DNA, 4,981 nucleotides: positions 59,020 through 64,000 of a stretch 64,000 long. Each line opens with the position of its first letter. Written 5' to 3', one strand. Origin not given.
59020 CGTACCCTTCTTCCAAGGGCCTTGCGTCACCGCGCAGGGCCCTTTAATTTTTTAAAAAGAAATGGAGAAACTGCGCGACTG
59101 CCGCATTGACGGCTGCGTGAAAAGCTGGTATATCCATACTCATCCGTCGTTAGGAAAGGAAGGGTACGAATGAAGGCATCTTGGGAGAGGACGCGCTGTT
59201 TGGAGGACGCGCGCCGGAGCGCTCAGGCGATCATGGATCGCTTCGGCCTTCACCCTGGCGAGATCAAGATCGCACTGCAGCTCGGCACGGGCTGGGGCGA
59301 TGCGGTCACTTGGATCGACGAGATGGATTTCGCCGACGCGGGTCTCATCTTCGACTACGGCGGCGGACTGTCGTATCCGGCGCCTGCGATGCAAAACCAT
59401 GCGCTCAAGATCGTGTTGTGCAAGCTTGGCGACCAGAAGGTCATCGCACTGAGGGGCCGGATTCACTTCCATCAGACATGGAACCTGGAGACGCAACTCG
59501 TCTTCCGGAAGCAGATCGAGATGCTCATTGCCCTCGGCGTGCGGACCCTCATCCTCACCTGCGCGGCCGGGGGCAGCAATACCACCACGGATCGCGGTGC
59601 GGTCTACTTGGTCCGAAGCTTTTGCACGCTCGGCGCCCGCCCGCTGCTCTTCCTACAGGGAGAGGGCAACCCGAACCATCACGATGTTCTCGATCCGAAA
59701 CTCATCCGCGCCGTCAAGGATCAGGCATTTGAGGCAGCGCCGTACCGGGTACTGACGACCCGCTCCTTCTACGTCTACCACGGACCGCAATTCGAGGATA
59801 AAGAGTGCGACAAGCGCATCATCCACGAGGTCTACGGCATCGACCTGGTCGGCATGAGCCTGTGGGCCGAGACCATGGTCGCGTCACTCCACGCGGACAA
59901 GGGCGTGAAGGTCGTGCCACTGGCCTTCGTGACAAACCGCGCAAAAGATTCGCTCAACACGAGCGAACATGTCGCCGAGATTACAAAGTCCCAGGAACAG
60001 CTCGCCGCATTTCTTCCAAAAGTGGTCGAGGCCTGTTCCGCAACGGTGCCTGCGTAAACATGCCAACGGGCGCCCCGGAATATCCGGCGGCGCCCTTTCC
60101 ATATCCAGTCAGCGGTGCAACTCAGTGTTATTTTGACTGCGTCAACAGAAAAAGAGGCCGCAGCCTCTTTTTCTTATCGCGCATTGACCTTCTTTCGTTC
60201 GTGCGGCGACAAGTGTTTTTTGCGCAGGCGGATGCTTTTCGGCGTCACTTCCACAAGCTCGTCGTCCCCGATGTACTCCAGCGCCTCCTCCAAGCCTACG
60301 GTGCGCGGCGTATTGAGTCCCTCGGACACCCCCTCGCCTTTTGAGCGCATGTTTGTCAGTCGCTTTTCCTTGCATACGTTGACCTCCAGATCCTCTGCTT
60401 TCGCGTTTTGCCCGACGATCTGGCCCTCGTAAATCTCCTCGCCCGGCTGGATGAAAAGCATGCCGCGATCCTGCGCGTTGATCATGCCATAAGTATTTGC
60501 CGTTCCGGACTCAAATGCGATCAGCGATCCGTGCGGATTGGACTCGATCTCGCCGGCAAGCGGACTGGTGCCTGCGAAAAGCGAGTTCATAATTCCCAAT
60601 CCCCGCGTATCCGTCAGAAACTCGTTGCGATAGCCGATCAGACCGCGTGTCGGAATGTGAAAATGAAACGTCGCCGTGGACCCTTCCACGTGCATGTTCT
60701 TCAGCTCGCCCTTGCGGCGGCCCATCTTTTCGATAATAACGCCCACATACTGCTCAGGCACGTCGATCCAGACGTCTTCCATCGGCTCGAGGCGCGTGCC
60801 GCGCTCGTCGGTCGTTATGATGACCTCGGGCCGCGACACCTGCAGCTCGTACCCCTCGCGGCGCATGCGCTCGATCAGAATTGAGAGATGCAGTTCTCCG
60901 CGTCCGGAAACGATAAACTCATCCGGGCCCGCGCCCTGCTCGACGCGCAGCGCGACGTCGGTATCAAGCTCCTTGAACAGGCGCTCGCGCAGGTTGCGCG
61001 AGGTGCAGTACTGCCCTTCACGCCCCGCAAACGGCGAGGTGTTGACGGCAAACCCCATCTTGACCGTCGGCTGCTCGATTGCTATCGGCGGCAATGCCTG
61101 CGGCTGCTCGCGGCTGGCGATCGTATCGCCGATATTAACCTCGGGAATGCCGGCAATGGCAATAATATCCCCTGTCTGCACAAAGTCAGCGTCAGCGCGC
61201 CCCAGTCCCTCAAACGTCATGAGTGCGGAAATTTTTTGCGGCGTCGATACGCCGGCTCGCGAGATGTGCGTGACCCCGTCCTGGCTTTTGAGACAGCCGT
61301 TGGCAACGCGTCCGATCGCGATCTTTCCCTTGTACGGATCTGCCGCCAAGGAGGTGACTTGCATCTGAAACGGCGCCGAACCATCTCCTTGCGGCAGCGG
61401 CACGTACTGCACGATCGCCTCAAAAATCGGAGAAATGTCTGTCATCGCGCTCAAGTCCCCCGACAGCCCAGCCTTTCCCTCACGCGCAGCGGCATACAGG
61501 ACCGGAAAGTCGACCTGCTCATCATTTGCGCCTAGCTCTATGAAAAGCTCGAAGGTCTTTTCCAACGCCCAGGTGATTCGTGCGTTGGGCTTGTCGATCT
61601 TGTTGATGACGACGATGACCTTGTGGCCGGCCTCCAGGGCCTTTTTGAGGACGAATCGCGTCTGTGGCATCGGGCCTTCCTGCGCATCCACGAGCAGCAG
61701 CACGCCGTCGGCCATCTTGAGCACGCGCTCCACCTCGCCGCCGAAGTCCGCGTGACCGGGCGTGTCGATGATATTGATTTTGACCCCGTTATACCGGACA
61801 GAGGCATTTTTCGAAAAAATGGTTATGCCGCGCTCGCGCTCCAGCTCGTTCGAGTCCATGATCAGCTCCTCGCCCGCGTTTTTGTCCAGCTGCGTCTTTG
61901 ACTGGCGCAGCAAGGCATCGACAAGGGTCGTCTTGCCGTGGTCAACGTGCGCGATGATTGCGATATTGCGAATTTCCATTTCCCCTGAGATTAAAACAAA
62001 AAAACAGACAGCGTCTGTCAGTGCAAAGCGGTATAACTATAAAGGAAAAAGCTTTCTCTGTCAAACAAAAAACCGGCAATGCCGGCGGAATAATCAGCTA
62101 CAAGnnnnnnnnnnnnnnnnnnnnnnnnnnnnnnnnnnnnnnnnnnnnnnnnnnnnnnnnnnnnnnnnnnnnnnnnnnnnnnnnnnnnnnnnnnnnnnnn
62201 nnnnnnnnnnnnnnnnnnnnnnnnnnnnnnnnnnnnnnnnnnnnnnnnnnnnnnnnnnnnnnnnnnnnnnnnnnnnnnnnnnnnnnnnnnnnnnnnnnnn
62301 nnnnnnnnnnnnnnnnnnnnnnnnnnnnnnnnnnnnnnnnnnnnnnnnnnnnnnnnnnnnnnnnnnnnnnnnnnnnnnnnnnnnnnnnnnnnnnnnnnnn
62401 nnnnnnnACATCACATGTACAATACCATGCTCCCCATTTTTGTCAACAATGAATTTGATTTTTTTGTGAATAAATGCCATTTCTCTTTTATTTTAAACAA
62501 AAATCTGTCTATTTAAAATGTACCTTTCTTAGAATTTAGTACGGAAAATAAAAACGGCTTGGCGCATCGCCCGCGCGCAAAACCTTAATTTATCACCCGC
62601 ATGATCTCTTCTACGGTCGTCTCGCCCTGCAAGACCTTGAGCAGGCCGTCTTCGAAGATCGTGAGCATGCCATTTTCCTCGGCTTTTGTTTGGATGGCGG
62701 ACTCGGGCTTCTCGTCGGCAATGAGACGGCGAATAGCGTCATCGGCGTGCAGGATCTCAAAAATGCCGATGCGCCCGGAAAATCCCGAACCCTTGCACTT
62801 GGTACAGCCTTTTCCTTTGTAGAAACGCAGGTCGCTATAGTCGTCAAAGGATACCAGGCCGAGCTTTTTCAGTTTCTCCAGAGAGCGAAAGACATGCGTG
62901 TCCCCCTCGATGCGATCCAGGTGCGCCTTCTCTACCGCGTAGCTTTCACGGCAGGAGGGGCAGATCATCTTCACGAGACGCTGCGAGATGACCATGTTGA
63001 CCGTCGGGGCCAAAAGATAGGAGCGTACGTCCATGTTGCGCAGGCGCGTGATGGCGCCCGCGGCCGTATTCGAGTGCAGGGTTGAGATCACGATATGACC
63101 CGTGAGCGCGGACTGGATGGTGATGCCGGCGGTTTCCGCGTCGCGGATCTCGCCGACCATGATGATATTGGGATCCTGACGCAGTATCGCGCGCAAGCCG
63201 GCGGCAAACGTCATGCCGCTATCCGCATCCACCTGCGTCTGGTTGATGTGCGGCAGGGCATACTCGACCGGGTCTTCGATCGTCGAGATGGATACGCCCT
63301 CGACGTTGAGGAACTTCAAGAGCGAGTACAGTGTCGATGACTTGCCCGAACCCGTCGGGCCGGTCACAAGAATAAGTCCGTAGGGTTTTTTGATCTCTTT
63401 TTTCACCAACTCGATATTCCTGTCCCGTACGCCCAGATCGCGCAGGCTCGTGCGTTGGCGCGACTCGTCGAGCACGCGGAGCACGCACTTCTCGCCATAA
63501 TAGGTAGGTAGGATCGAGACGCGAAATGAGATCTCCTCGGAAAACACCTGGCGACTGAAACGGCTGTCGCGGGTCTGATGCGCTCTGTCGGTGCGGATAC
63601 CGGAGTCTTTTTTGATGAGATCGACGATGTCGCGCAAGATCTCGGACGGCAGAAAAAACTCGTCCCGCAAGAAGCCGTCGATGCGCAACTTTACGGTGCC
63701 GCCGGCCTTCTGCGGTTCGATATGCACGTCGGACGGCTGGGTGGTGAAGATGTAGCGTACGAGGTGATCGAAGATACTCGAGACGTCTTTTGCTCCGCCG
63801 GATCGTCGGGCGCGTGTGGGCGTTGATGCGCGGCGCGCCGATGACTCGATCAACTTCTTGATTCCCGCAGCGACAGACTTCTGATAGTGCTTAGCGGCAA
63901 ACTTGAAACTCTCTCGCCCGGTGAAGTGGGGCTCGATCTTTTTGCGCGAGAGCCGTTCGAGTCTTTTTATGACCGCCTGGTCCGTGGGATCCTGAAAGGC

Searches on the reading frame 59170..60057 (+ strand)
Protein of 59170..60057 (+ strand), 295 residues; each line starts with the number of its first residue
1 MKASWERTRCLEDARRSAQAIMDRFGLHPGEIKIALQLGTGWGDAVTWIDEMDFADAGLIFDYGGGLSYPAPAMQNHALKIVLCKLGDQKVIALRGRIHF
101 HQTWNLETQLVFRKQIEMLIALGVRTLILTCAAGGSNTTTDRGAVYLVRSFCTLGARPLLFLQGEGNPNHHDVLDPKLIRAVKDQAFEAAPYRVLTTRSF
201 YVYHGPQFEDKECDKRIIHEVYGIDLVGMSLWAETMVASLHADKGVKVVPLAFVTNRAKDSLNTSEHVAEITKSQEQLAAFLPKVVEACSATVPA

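Call 57: search_protein_families(library=pfam, proteins=[window:59170-60057:+], max_evalue=0.0001)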
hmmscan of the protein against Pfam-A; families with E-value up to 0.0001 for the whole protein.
window:59170-60057:+ (295 aa): 1 family
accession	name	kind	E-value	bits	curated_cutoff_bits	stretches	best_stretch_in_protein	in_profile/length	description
PF01048.26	PNP_UDP_1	-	7.8e-16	58.6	25.1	1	76-287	29-229/233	Phosphorylase superfamily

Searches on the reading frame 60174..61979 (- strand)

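Call 57: search_protein_families(library=pfam, proteins=[window:60174-61979:-], max_evalue=0.0001)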
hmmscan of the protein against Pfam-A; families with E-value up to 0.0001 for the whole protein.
window:60174-61979:- (601 aa): 7 families
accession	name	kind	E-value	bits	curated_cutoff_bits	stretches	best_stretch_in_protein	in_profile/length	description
PF00009.33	GTP_EFTU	-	1.2e-54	185.2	26.5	1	2-194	2-187/188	Elongation factor Tu GTP binding domain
PF21018.2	BipA_C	-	3.3e-44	149.6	23.8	1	484-591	2-109/110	TypA/BipA C-terminal domain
PF00679.30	EFG_C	-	2.5e-19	69.5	27.9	1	397-479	3-86/89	Elongation factor G C-terminus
PF03144.31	GTP_EFTU_D2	-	1e-08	35.9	30.3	1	218-288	1-73/73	Elongation factor Tu domain 2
PF01926.29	MMR_HSR1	-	2.3e-08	34.5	21.9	1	6-127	2-113/113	50S ribosome-binding GTPase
PF22042.2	EF-G_D2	-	9.1e-08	32.6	27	1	203-288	1-82/84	Elongation factor G domain 2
PF14492.12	EFG_III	-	2.2e-07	31.2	27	1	328-379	19-71/75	Elongation Factor G, domain III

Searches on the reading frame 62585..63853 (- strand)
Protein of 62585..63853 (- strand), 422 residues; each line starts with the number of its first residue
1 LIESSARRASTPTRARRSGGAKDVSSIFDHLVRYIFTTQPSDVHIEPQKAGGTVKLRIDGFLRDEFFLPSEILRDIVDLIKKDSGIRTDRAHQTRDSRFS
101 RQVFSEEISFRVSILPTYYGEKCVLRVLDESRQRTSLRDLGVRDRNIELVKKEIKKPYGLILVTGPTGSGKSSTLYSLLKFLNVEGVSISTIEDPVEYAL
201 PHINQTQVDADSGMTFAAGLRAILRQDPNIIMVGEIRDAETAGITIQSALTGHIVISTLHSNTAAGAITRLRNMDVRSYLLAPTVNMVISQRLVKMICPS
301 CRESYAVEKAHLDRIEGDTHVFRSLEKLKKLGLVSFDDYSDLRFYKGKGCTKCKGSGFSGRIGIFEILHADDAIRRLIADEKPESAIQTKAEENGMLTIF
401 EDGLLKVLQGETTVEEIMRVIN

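Call 57: search_protein_families(library=pfam, proteins=[window:62585-63853:-], max_evalue=0.0001)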
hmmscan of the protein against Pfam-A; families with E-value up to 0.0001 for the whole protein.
window:62585-63853:- (422 aa): 1 family
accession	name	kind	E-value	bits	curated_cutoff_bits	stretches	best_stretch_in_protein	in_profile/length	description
PF00437.27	T2SSE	-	1.2e-108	363.5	24.9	1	25-419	9-370/370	Type II/IV secretion system protein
